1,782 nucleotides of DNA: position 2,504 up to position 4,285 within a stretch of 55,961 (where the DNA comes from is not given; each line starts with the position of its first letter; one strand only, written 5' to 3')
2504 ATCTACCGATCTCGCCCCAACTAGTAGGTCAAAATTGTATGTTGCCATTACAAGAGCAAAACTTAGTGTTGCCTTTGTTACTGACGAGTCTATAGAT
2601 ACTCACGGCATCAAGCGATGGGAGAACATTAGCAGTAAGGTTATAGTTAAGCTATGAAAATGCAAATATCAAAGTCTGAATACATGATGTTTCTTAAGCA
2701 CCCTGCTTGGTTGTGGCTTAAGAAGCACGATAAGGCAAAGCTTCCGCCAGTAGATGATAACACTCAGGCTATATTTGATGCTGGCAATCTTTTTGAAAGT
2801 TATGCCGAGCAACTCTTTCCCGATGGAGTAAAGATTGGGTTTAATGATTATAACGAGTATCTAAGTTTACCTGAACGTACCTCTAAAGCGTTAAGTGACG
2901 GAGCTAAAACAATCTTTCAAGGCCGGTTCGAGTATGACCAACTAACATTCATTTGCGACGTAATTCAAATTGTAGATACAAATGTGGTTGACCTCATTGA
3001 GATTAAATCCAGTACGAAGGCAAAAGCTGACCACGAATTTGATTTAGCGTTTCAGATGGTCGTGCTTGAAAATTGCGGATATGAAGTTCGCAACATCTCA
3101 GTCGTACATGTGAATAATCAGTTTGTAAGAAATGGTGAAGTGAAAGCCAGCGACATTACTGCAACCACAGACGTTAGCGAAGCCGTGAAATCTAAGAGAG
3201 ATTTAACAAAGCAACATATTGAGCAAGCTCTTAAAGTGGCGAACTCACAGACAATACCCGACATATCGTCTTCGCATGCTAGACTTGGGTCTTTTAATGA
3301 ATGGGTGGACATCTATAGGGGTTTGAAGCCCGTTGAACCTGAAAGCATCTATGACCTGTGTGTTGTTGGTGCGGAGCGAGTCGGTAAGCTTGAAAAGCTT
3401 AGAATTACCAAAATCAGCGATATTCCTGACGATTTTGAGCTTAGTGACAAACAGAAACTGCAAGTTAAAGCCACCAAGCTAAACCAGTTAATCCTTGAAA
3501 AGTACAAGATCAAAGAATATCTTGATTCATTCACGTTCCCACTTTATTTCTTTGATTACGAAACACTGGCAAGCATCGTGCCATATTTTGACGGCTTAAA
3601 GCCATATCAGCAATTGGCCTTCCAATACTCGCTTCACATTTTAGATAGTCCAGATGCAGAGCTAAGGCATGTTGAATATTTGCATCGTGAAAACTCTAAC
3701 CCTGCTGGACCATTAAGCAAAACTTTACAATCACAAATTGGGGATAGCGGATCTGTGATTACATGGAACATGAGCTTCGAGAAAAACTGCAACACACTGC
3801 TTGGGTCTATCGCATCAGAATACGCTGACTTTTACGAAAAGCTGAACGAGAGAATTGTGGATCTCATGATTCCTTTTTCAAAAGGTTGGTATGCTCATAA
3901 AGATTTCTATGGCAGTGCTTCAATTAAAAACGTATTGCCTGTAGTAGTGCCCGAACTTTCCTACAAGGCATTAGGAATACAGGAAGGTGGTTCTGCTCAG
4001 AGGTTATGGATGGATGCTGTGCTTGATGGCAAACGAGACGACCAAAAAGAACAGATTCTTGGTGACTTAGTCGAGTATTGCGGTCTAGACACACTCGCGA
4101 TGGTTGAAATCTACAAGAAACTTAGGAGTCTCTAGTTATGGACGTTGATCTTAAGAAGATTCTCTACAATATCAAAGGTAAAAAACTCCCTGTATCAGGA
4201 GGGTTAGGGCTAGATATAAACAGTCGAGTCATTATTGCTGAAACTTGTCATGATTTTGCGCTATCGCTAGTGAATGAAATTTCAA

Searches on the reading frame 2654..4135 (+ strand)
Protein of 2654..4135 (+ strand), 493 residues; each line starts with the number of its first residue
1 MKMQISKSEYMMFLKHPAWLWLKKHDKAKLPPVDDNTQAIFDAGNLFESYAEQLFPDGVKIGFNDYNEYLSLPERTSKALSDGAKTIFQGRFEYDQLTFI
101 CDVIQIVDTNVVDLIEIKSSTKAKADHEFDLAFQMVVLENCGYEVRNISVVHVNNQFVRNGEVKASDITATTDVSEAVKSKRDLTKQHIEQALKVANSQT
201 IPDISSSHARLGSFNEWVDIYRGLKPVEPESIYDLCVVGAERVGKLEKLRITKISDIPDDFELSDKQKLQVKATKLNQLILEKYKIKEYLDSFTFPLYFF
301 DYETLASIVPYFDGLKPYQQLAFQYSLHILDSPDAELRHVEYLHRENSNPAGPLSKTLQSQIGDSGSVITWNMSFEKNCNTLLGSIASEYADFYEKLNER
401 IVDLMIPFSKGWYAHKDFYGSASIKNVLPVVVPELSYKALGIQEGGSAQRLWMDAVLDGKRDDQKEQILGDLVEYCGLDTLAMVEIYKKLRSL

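Call 6: search_protein_families(library=pfam, proteins=[window:2654-4135:+], max_evalue=0.1)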
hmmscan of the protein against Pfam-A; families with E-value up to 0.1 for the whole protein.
window:2654-4135:+ (493 aa): 3 families
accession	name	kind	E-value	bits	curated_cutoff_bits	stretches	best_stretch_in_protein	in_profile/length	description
PF11074.14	DUF2779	-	5.9e-37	127.2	23.3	1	298-423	1-126/126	Domain of unknown function(DUF2779)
PF01930.23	Cas_Cas4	-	0.0026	18.3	22.7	1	101-178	56-131/160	Domain of unknown function DUF83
PF13482.12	RNase_H_2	-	0.012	16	22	1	313-490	8-164/165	RNase_H superfamily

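Call 7: search_protein_families(library=padloc, proteins=[window:2654-4135:+], max_evalue=0.1)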
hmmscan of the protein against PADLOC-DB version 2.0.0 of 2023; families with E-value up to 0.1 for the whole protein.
window:2654-4135:+ (493 aa): 6 families
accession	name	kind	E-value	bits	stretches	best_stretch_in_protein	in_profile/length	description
PDLC01447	Cas4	-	0.00014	20.4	1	3-178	3-130/161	"CAS-I,CAS-II,CAS-III,CAS-IV,CAS-V,CAS-VI; acquisition_associated"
PDLC01611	Cas4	-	0.00054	18.3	1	100-168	54-119/158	"CAS-I,CAS-II,CAS-III,CAS-IV,CAS-V,CAS-VI; acquisition_associated"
PDLC01250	Cas4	-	0.0016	16.7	1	86-179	51-142/168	"CAS-I,CAS-II,CAS-III,CAS-IV,CAS-V,CAS-VI; acquisition_associated"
PDLC01747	Cas1g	-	0.0083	12.8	1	98-187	64-154/523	-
PDLC01771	Cas4b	-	0.015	13.5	1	104-170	60-123/162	-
PDLC00943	Cas4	-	0.023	12.6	1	96-175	67-147/180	CRISPR-associated protein Cas4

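Call 8: search_protein_families(library=ncbifam, proteins=[window:2654-4135:+], max_evalue=0.1)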
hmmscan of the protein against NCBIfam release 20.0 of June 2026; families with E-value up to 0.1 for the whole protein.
window:2654-4135:+ (493 aa): 3 families
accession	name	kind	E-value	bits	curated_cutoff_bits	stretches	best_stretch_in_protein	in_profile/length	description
NF045869.1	UU173_fam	subfamily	9.5e-21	74.4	225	3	277-327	393-443/650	UU173 family protein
TIGR03491.1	TIGR03491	subfamily_domain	0.0051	15.8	97.45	1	16-160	14-160/462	TM0106 family RecB-like putative nuclease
TIGR00372.1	cas4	equivalog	0.088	12.6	65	0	96-175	67-147/180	CRISPR-associated protein Cas4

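Call 32: find_related_loci(query=window:2654-4135:+, collection=metagenome_contigs, flank=7000)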
Query window:2654-4135:+ (493 aa) in metagenome_contigs; peptide patterns used: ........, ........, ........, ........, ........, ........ (x = any residue, [..] = any of these).
157 stretches matched a pattern; 68 encode a relative of the query (tblastn E <= 1e-3); 68 distinct loci.
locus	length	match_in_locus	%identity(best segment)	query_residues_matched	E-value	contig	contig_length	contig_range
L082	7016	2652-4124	74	3-493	0e+0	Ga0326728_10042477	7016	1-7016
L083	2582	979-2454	72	3-493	0e+0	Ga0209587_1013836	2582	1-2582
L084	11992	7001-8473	71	3-493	0e+0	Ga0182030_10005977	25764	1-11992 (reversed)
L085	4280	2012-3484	72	3-493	0e+0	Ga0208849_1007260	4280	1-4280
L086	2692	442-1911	70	1-490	0e+0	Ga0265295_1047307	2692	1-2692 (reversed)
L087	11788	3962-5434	69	3-493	0e+0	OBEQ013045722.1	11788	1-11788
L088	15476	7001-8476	65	3-493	0e+0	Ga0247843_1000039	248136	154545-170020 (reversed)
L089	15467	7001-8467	65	3-490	0e+0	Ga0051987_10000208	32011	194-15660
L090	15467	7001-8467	65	3-490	0e+0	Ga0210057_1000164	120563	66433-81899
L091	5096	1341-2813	61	3-493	0e+0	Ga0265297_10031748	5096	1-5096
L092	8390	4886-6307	62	3-476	0e+0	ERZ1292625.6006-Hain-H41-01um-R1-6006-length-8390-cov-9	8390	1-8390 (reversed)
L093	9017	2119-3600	60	1-493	0e+0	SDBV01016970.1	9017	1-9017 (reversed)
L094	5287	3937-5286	62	1-450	0e+0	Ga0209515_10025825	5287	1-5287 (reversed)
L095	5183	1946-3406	57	3-490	0e+0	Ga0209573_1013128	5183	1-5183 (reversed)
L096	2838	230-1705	57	3-493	0e+0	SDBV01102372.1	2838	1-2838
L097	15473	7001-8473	70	3-493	0e+0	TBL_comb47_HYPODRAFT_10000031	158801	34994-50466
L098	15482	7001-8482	56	1-493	0e+0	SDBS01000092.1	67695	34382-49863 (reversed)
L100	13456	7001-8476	56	3-493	0e+0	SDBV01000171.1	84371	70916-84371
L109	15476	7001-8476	53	3-493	5e-179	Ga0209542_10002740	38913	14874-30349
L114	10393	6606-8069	53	3-489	1e-175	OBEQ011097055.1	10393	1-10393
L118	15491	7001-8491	52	3-493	5e-168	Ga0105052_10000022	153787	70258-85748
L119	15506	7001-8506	50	3-493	3e-166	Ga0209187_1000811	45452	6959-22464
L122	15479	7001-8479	76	1-493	0e+0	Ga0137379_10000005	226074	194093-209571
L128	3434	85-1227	60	5-380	1e-158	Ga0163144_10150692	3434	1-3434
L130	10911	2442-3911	48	3-490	7e-148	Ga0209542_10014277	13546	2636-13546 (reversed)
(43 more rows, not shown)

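Call 35: search_protein_families(library=pfam, proteins=[L084:5361-7001:+, L085:1-2007:+, L087:2415-3941:+, L088:4245-7004:+, L091:1-1344:+, L097:4339-6936:+, L098:4877-6970:+, L130:304-2445:+, L114:5641-6609:+, L092:2877-4778:+], max_evalue=0.001)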
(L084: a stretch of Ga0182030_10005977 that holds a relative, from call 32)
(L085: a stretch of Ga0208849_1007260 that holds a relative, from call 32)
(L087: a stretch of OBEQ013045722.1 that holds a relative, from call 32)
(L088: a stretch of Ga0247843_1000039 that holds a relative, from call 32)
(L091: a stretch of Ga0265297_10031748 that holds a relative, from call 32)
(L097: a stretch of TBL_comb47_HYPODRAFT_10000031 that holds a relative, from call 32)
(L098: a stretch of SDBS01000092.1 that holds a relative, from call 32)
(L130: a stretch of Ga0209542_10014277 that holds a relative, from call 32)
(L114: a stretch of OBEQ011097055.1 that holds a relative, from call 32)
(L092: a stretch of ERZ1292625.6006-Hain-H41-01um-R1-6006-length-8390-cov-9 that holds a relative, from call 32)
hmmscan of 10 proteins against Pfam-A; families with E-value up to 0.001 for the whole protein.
L084:5361-7001:+ (546 aa): 6 families
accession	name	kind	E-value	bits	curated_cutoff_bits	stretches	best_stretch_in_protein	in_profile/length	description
PF00580.27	UvrD-helicase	-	7.7e-25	88.5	23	2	105-224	139-266/271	UvrD/REP helicase N-terminal domain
PF13245.12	AAA_19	-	1.5e-17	64.5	25.1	1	28-213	12-133/134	AAA domain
PF01443.25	Viral_helicase1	-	5.3e-10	39.9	21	0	454-526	160-228/228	Viral superfamily 1 RNA helicase core domain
PF13361.12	UvrD_C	-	3.9e-09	36.8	25.6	1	448-527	264-348/350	UvrD-like helicase C-terminal domain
PF13604.12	AAA_30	-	8e-05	22.9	27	1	18-208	9-127/191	AAA domain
PF13538.12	UvrD_C_2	-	0.00014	22.1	27.4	1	473-523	4-50/52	UvrD-like helicase C-terminal domain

L085:1-2007:+ (668 aa): 2 families
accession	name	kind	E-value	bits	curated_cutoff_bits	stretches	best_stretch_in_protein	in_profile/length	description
PF07510.16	GmrSD_C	-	2.2e-23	83.1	23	1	371-498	2-137/138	GmrSD restriction endonucleases, C-terminal domain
PF03235.19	GmrSD_N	-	8.9e-22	78.6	33.2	1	3-177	39-199/199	GmrSD restriction endonuclease, N-terminal domain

L087:2415-3941:+ (508 aa): 1 family
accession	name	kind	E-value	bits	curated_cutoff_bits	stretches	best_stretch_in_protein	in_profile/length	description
PF00078.32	RVT_1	-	8.9e-12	45.6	29.6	1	118-301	30-192/205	Reverse transcriptase (RNA-dependent DNA polymerase)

L088:4245-7004:+ (919 aa): 3 families
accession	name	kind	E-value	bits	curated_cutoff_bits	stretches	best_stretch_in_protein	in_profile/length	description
PF13304.12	AAA_21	-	8.1e-08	33.1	27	1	757-860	220-303/304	AAA domain, putative AbiEii toxin, Type IV TA system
PF02463.25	SMC_N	-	5.6e-06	26.4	40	0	566-863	135-205/220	RecF/RecN/SMC N terminal domain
PF12325.13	TMF_TATA_bd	-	0.00066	20.2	29.1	1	595-667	16-89/115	TATA element modulatory factor 1 TATA binding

L091:1-1344:+ (447 aa): 0 families

L097:4339-6936:+ (865 aa): 4 families
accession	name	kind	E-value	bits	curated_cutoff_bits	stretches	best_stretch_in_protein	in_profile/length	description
PF04851.21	ResIII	-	3.8e-29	102.2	22.5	1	35-230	2-162/164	Type III restriction enzyme, res subunit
PF00270.35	DEAD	-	2.1e-08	34.5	26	1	65-231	16-161/167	DEAD/DEAH box helicase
PF18766.7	SWI2_SNF2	-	0.00011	22.4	26.7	1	71-260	26-185/221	SWI2/SNF2 ATPase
PF09848.15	SLFN-g3_helicase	-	0.00059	19.7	24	0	72-219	10-115/354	Schlafen group 3, DNA/RNA helicase domain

L098:4877-6970:+ (697 aa): 1 family
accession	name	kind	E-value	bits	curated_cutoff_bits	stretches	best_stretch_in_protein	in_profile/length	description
PF07693.20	KAP_NTPase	-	2.1e-09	37.5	20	1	4-124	166-285/293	KAP family P-loop domain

L130:304-2445:+ (713 aa): 1 family
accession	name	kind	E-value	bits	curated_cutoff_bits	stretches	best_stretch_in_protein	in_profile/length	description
PF08722.17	Tn7_TnsA-like_N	-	3.1e-07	31.3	26.5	1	620-677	10-74/85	TnsA-like endonuclease N terminal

L114:5641-6609:+ (322 aa): 1 family
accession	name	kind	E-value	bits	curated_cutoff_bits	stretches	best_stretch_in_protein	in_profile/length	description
PF00078.32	RVT_1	-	6.9e-16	59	29.6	1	63-234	15-192/205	Reverse transcriptase (RNA-dependent DNA polymerase)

L092:2877-4778:+ (633 aa): 2 families
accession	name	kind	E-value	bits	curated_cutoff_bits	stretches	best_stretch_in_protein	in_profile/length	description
PF01935.23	DUF87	-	2.6e-18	67.4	23.2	1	153-310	1-150/220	Helicase HerA, central domain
PF04851.21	ResIII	-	9.2e-05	22.8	22.5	0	432-504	86-144/164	Type III restriction enzyme, res subunit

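Call 36: search_protein_families(library=pfam, proteins=[L082:4130-5467:+, L086:1925-2395:+, L092:6333-7202:+, L097:8476-8946:+, L119:8506-10101:+, L089:8522-9268:+, L096:1720-2838:+, L130:3935-4366:+, L128:1253-1849:+, L100:8600-9607:+], max_evalue=0.001)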
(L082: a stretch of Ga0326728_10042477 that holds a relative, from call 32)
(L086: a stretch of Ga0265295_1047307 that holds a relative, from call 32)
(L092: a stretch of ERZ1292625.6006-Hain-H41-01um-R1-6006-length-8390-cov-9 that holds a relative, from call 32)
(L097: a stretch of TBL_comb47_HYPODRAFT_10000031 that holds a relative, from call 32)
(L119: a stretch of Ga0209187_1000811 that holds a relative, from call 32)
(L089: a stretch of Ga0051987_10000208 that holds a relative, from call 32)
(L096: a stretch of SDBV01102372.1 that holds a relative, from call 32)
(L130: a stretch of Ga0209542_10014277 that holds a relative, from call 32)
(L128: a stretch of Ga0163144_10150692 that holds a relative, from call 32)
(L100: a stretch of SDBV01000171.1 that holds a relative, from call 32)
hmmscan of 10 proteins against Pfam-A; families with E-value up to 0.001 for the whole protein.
L082:4130-5467:+ (445 aa): 16 families
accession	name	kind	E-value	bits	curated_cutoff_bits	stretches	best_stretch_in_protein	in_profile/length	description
PF05970.20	PIF1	-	6.4e-41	140.8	25.9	1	11-199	20-221/223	PIF1-like helicase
PF13604.12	AAA_30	-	9.9e-16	58.5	27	1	10-196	14-174/191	AAA domain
PF13245.12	AAA_19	-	2.8e-14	53.9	25.1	1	3-145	1-132/134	AAA domain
PF21530.3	Pif1_2B_dom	-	1.8e-09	37.6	23.9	1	257-301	2-47/47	DNA helicase Pif1, 2B domain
PF13401.12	AAA_22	-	8.6e-07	29.8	27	1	16-137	8-122/130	AAA domain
PF01443.25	Viral_helicase1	-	9.6e-06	26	21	0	17-108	2-73/228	Viral superfamily 1 RNA helicase core domain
PF09848.15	SLFN-g3_helicase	-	5.5e-05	23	24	1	15-102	3-87/354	Schlafen group 3, DNA/RNA helicase domain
PF13191.12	AAA_16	-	0.00011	23.2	32.6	1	14-47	25-58/167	AAA ATPase domain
PF13479.12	AAA_24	-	0.00028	21.2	27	1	15-111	4-81/195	AAA domain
PF02689.20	Herpes_Helicase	-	0.00041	18.9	27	0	346-385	731-772/808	Helicase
PF00270.35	DEAD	-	0.00048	20.3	26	0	3-57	4-62/167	DEAD/DEAH box helicase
PF07728.20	AAA_5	-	0.00055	20.4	22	0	16-111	2-83/139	AAA domain (dynein-related subfamily)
PF07693.20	KAP_NTPase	-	0.00064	19.5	20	0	18-104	25-97/293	KAP family P-loop domain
PF13173.12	AAA_14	-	0.00074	20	27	0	16-109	5-77/129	AAA domain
PF13538.12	UvrD_C_2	-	0.00074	19.8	27.4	0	344-380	1-44/52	UvrD-like helicase C-terminal domain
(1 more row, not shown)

L086:1925-2395:+ (156 aa): 0 families

L092:6333-7202:+ (289 aa): 4 families
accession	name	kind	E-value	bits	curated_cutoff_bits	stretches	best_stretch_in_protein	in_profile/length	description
PF01695.23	IstB_IS21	-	2.3e-57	194.7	24.1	2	26-185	4-162/238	IstB-like ATP binding protein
PF00004.35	AAA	-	9.1e-08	33.1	21.2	1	118-198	2-79/131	ATPase family associated with various cellular activities (AAA)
PF00308.24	Bac_DnaA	-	5.9e-07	30.2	23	1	115-193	35-114/162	Bacterial DnaA ATPAse domain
PF02562.22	PhoH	-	3.7e-05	23.8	27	1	108-162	13-66/205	PhoH-like protein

L097:8476-8946:+ (156 aa): 0 families

L119:8506-10101:+ (531 aa): 13 families
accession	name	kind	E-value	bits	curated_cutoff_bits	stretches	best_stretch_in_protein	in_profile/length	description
PF05970.20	PIF1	-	9.1e-38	130.5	25.9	1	12-185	20-191/223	PIF1-like helicase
PF00570.28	HRDC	-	5.1e-20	71.6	23.8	1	463-528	2-67/68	HRDC domain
PF13245.12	AAA_19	-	1.1e-15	58.5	25.1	1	4-147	1-133/134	AAA domain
PF13604.12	AAA_30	-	8.7e-15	55.4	27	1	4-215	6-187/191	AAA domain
PF13401.12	AAA_22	-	1.5e-08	35.5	27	1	17-139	8-123/130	AAA domain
PF02689.20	Herpes_Helicase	-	1.8e-05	23.4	27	0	351-401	732-783/808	Helicase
PF21530.3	Pif1_2B_dom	-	3.2e-05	24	23.9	1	263-305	4-47/47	DNA helicase Pif1, 2B domain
PF00270.35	DEAD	-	5.2e-05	23.5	26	0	3-30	3-30/167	DEAD/DEAH box helicase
PF03266.21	NTPase_1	-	0.00016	22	23.9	0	16-123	1-123/168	NTPase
PF01443.25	Viral_helicase1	-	0.00024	21.4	21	0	19-109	3-74/228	Viral superfamily 1 RNA helicase core domain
PF13191.12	AAA_16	-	0.00027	21.9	32.6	1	14-42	24-52/167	AAA ATPase domain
PF07728.20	AAA_5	-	0.00045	20.7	22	0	16-116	1-87/139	AAA domain (dynein-related subfamily)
PF13173.12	AAA_14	-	0.00057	20.3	27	0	17-109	5-76/129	AAA domain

L089:8522-9268:+ (248 aa): 2 families
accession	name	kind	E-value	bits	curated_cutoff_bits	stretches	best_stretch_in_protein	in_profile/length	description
PF00565.23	SNase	-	6.2e-23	81.7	21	1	59-167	2-106/107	Staphylococcal nuclease homologue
PF05901.16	Excalibur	-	8.1e-06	26.5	22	1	207-245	2-36/36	Excalibur calcium-binding domain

L096:1720-2838:+ (373 aa): 16 families
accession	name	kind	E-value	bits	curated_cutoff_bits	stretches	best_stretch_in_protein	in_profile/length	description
PF05970.20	PIF1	-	6.7e-41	140.7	25.9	1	11-179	20-190/223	PIF1-like helicase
PF13245.12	AAA_19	-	4.2e-15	56.5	25.1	1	3-145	1-132/134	AAA domain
PF13604.12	AAA_30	-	2.9e-14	53.7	27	1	3-149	6-135/191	AAA domain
PF21530.3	Pif1_2B_dom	-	4.5e-09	36.3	23.9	1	255-299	2-47/47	DNA helicase Pif1, 2B domain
PF13401.12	AAA_22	-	3.5e-08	34.3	27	1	16-114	8-104/130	AAA domain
PF07728.20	AAA_5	-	2.6e-07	31.2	22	1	15-122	1-94/139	AAA domain (dynein-related subfamily)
PF03266.21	NTPase_1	-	6.5e-06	26.5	23.9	1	15-85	1-71/168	NTPase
PF00270.35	DEAD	-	1.6e-05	25.1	26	1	2-62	3-66/167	DEAD/DEAH box helicase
PF20720.3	nSTAND3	-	3.5e-05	24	27.2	1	4-49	8-53/155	Novel STAND NTPase 3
PF13191.12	AAA_16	-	4.2e-05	24.5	32.6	1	13-47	24-58/167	AAA ATPase domain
PF00004.35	AAA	-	0.00019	22.3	21.2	1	16-107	1-70/131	ATPase family associated with various cellular activities (AAA)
PF18335.7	SH3_13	-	0.00023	21.3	41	1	270-304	25-59/65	ATP-dependent RecD-like DNA helicase SH3 domain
PF01443.25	Viral_helicase1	-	0.00048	20.5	21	0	19-69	4-54/228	Viral superfamily 1 RNA helicase core domain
PF00437.27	T2SSE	-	0.00053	19.2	24.9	0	9-45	137-175/370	Type II/IV secretion system protein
PF01078.27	Mg_chelatase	-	0.00054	19.8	20.3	1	5-39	13-48/207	Magnesium chelatase, subunit ChlI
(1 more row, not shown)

L130:3935-4366:+ (143 aa): 0 families

L128:1253-1849:+ (198 aa): 0 families

L100:8600-9607:+ (335 aa): 0 families
